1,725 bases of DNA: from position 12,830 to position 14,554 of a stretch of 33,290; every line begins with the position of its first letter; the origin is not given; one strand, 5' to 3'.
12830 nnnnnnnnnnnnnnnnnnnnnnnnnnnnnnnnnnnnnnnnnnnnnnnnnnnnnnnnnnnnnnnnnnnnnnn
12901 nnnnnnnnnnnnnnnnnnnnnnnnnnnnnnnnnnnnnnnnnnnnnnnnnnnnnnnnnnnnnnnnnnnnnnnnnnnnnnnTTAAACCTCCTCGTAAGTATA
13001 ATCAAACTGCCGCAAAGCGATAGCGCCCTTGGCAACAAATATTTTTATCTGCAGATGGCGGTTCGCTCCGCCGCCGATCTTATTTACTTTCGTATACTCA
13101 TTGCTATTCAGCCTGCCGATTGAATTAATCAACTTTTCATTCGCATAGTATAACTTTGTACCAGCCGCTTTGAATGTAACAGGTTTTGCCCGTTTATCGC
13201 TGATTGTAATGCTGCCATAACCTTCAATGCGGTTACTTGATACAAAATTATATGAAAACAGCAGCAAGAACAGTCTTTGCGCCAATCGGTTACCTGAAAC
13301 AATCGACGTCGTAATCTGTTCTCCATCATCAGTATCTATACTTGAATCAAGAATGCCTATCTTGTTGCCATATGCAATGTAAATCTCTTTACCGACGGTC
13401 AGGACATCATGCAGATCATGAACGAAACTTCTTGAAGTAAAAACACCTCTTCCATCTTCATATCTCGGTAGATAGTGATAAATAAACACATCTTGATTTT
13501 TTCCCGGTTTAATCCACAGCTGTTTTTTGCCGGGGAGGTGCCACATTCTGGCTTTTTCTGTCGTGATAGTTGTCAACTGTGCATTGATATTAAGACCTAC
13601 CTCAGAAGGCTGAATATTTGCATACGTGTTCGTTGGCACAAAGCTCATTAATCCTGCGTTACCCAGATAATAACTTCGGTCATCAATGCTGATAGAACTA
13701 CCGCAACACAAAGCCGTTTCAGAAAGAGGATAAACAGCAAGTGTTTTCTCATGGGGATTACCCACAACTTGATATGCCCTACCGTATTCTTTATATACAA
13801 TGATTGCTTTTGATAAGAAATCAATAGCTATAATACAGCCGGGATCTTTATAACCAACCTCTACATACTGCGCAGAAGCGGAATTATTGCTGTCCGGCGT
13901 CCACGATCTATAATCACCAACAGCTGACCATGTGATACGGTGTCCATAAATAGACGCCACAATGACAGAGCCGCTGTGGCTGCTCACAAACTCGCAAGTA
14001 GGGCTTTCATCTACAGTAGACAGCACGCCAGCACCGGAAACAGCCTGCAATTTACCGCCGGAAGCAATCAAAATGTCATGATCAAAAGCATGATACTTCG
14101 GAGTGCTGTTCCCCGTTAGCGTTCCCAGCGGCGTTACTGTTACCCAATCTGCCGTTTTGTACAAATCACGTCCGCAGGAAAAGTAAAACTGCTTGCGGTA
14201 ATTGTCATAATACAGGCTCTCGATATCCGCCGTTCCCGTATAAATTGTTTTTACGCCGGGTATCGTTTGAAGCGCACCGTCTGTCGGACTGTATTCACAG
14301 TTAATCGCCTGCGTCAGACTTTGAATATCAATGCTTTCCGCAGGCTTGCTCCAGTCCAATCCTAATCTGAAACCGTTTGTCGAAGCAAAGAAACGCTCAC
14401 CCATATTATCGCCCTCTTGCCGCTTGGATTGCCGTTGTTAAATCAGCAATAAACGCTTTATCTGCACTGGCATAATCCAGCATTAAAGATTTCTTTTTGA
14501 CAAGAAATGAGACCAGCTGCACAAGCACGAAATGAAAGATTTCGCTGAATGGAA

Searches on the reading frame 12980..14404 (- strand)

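Call 4: search_protein_families(library=phrogs, proteins=[window:12980-14404:-], max_evalue=0.01)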
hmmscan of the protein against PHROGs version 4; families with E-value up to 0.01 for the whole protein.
window:12980-14404:- (474 aa): 1 family
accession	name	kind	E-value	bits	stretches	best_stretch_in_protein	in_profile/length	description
phrog_578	-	connector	8.7e-06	25.5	1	39-178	37-178/486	head closure Hc3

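Call 9: search_protein_families(library=pfam, proteins=[window:12980-14404:-], max_evalue=0.01)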
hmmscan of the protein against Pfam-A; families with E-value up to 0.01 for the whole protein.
window:12980-14404:- (474 aa): 0 families

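Call 72: search_protein_families(library=ncbifam, proteins=[window:12980-14404:-], max_evalue=0.01)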
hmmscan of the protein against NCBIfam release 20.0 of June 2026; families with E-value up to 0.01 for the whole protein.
window:12980-14404:- (474 aa): 0 families
